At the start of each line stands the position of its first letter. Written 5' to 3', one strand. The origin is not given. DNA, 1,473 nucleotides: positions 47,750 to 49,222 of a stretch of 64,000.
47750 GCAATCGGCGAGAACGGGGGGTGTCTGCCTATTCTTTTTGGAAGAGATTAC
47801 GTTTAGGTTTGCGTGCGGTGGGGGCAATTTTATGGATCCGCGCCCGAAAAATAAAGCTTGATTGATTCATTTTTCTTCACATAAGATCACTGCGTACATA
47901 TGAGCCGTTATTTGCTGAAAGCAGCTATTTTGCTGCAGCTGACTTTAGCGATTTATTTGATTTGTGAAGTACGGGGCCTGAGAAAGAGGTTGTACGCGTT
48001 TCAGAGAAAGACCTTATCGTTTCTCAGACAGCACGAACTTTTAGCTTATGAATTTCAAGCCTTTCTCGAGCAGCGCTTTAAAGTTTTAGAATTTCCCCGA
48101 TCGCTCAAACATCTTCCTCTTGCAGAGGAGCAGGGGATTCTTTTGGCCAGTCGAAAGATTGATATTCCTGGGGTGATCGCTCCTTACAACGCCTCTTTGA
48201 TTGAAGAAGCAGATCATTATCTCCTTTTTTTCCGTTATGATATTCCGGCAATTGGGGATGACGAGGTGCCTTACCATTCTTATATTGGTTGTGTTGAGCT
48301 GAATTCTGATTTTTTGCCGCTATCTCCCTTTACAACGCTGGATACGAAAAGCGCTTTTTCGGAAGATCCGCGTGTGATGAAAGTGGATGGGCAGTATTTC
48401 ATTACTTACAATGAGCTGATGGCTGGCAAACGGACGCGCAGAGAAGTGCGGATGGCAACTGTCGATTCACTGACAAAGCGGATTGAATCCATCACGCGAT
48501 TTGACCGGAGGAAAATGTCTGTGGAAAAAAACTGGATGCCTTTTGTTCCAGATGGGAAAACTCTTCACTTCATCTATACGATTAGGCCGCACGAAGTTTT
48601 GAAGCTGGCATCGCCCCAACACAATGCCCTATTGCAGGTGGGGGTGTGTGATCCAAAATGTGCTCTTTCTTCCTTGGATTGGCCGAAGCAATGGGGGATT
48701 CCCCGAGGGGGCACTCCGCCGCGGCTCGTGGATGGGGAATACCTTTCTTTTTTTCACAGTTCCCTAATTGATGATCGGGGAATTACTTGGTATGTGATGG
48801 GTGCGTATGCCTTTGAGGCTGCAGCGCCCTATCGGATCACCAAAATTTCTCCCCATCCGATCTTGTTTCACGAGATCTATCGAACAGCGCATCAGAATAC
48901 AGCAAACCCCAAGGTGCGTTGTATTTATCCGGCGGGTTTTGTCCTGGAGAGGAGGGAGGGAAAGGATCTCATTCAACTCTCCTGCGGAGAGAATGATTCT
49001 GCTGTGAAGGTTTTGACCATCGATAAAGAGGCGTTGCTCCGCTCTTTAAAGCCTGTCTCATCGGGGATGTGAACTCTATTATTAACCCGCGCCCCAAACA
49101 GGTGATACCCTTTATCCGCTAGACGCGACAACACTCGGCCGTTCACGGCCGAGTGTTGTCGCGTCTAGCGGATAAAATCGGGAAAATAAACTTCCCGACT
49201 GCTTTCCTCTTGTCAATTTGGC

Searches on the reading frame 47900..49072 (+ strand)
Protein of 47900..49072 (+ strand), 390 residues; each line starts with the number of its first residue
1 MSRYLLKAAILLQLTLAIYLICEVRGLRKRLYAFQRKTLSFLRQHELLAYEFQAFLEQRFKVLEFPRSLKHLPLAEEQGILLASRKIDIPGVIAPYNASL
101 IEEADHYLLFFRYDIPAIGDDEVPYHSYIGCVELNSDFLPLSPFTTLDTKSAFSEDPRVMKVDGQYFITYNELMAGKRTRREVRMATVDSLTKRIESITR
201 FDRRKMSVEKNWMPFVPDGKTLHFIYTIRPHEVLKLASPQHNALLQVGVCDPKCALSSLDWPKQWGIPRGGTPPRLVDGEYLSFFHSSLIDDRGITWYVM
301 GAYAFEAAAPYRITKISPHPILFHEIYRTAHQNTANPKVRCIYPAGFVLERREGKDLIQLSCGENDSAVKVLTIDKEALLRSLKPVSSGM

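Call 83: search_protein_families(library=pfam, proteins=[window:47900-49072:+], max_evalue=0.00001)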
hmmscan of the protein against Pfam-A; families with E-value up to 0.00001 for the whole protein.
window:47900-49072:+ (390 aa): 1 family
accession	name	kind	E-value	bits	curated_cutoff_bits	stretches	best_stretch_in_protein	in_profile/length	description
PF04041.19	Glyco_hydro_130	-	1.8e-06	27.6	26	1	154-380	99-315/320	beta-1,4-mannooligosaccharide phosphorylase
